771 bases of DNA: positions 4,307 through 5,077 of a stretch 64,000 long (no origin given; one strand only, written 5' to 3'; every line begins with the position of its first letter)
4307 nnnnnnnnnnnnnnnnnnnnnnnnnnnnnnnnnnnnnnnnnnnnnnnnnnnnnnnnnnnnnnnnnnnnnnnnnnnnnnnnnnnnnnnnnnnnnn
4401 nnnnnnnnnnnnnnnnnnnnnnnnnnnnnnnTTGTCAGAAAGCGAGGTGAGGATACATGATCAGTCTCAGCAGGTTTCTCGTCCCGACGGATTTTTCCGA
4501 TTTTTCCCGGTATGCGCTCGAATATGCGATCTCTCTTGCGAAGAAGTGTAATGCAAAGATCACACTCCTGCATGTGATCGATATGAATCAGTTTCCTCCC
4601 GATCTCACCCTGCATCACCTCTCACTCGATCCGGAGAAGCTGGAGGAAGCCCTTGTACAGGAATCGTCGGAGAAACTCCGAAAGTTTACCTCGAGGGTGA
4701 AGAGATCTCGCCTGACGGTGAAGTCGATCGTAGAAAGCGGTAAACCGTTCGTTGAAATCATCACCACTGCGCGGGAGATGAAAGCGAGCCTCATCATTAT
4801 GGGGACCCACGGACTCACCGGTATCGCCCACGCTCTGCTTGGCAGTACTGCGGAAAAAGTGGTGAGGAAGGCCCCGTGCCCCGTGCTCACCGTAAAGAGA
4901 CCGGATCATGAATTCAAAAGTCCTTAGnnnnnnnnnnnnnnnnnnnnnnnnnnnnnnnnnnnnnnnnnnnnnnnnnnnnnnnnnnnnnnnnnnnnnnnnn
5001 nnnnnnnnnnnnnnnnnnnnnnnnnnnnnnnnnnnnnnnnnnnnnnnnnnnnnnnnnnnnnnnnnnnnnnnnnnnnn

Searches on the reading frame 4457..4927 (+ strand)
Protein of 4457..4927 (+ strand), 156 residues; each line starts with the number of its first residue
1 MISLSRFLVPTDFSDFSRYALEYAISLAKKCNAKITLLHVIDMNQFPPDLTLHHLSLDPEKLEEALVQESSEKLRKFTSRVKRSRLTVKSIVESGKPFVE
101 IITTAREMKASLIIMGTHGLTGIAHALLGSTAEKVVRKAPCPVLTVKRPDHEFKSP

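Call 20: search_protein_families(library=pfam, proteins=[window:4457-4927:+], max_evalue=0.0001)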
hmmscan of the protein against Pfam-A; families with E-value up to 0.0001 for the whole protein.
window:4457-4927:+ (156 aa): 1 family
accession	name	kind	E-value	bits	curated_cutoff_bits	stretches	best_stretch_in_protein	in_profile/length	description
PF00582.32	Usp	-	6.4e-36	124.4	24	1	6-147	4-141/141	Universal stress protein family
